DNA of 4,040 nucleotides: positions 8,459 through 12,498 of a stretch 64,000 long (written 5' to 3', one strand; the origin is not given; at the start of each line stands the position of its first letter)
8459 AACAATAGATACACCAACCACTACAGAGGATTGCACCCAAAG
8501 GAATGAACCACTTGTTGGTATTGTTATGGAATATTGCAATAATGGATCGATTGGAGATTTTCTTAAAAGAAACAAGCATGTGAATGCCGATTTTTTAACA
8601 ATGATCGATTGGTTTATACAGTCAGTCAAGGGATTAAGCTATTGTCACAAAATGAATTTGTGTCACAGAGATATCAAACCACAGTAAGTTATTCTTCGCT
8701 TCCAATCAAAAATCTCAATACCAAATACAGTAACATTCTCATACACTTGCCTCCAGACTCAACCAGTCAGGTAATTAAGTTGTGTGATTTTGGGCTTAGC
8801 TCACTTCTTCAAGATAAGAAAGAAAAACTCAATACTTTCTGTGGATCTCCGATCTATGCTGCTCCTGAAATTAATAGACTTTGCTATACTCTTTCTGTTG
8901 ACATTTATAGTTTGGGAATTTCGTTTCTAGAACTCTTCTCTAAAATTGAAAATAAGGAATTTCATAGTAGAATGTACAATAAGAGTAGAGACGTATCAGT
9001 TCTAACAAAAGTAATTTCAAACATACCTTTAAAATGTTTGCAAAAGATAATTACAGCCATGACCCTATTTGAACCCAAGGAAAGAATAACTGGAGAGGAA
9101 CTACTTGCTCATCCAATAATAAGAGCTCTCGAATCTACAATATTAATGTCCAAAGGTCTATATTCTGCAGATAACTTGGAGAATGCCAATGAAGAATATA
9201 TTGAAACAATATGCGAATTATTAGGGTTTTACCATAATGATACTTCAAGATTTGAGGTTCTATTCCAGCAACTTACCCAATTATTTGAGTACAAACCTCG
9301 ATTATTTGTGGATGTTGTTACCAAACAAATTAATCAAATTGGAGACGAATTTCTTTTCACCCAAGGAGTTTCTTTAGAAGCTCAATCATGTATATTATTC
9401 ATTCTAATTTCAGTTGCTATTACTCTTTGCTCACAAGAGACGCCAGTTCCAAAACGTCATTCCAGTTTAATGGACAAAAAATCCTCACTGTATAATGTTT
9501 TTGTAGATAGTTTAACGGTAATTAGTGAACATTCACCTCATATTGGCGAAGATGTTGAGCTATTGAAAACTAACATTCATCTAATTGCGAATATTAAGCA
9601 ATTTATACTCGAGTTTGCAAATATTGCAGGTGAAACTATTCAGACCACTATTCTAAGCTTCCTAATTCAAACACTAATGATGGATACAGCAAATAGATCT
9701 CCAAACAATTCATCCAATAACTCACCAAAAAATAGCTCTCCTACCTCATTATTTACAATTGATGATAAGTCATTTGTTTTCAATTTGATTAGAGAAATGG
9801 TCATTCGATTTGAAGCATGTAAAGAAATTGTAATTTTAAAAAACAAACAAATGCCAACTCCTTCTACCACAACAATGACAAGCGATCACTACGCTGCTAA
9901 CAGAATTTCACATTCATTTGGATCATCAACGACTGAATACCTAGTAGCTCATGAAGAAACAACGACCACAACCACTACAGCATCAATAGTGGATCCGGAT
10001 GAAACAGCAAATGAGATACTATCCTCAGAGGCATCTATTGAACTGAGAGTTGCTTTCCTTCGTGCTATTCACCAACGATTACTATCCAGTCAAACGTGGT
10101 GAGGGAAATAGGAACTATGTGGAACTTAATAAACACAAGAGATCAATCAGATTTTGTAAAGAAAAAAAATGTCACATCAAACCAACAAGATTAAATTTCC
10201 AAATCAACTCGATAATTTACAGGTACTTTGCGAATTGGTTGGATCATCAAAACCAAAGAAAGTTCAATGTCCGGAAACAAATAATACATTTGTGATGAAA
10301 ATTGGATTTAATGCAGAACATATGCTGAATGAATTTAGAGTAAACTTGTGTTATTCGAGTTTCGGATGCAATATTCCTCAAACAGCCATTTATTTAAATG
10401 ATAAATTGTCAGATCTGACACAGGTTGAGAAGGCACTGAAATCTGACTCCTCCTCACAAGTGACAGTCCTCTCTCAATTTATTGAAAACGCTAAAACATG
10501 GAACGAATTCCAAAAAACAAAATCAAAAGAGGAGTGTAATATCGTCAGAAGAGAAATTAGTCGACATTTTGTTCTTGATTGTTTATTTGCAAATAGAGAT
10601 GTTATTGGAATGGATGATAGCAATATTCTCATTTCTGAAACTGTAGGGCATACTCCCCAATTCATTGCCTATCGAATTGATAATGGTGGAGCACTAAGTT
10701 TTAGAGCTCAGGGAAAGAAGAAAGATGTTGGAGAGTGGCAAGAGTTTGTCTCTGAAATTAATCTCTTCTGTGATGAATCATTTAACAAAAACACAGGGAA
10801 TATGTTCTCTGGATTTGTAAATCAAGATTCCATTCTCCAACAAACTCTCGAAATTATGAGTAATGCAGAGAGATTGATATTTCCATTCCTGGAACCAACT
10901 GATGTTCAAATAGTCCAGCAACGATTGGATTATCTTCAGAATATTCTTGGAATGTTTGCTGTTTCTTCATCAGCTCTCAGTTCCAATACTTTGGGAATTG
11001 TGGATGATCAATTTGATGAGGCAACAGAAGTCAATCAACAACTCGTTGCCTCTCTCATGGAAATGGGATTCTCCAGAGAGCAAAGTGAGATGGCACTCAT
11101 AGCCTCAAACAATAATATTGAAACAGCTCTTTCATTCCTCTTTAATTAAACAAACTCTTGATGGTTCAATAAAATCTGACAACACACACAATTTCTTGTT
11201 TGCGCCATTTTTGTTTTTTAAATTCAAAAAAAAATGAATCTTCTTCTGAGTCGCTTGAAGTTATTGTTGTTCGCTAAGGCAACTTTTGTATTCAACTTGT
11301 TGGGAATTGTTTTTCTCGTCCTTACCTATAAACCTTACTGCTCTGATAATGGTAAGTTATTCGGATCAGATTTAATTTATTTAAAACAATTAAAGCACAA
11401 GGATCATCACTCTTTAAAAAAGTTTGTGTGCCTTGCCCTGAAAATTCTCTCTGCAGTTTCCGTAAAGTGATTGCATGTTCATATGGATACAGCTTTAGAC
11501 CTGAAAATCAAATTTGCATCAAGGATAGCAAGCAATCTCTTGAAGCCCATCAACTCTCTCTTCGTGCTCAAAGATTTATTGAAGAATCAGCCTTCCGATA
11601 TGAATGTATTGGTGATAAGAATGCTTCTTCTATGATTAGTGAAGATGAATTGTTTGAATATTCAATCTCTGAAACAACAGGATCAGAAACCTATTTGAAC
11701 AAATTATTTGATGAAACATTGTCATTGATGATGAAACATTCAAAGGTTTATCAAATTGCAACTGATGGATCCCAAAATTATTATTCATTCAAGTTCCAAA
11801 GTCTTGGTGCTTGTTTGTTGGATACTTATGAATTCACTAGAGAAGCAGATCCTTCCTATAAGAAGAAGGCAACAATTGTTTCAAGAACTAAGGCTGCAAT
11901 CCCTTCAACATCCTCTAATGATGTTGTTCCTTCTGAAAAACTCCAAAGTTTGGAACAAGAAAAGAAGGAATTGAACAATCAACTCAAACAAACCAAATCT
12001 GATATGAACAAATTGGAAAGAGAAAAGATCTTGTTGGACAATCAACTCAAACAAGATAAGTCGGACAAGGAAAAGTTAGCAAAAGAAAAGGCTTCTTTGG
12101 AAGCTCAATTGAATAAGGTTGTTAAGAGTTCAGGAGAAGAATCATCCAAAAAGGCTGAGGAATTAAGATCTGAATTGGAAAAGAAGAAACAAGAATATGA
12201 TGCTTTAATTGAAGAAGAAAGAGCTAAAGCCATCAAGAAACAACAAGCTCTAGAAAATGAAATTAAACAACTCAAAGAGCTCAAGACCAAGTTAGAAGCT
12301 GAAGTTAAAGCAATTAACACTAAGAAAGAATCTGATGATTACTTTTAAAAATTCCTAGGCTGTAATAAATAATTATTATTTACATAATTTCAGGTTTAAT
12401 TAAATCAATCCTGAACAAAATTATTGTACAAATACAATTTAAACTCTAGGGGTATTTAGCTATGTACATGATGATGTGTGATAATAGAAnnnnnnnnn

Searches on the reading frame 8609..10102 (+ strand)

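Call 23: search_protein_families(library=pfam, proteins=[window:8609-10102:+], max_evalue=1)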
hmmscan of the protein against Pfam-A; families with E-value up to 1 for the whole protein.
window:8609-10102:+ (497 aa): 3 families
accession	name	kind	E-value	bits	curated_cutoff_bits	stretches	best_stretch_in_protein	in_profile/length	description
PF00069.31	Pkinase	-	2e-18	67.2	31.7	1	39-170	125-262/263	Protein kinase domain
PF07714.23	PK_Tyr_Ser-Thr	-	4e-08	33.3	23.1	1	42-152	132-238/258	Protein tyrosine and serine/threonine kinase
PF21538.2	Med15_M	-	0.068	13.8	24.2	1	110-178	23-92/110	ARC105/Med15 mediator subunit central domain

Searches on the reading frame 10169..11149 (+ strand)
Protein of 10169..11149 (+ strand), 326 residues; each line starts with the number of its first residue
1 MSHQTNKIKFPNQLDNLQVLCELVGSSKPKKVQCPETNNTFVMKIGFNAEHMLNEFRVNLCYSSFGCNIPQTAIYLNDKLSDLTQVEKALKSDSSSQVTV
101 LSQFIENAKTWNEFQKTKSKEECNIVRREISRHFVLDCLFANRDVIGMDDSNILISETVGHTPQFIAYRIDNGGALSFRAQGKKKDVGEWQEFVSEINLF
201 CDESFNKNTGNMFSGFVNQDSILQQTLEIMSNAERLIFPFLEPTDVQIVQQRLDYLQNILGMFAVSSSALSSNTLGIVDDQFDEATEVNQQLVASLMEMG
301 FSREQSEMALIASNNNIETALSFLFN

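Call 23: search_protein_families(library=pfam, proteins=[window:10169-11149:+], max_evalue=1)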
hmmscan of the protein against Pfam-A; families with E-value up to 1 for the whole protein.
window:10169-11149:+ (326 aa): 6 families
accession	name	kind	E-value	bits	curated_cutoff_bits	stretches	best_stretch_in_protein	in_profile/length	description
PF00627.37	UBA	-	9e-12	45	22.4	1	289-324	2-37/37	UBA/TS-N domain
PF22562.2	UBA_7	-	4.2e-11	43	27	1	289-326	1-39/48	UBA-like domain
PF22566.2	UBA_8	-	0.0067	16.6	26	1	304-326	19-41/46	UBA-like domain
PF06668.17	ITI_HC_C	-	0.084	12.9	27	1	250-290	100-139/189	Inter-alpha-trypsin inhibitor heavy chain C-terminus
PF19026.7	UBA_HYPK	-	0.11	12.3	27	1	298-324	14-40/41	HYPK UBA domain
PF19469.4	DUF6006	-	0.16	12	26.3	1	61-121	35-96/140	Family of unknown function (DUF6006)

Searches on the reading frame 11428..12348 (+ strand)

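Call 64: search_protein_families(library=pfam, proteins=[window:11428-12348:+], max_evalue=0.001)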
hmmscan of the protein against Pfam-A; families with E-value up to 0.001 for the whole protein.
window:11428-12348:+ (306 aa): 1 family
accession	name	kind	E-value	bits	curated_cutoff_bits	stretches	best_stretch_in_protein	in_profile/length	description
PF09402.16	MSC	-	7.4e-07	29.3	29.7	1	2-159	53-204/337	Man1-Src1p-C-terminal domain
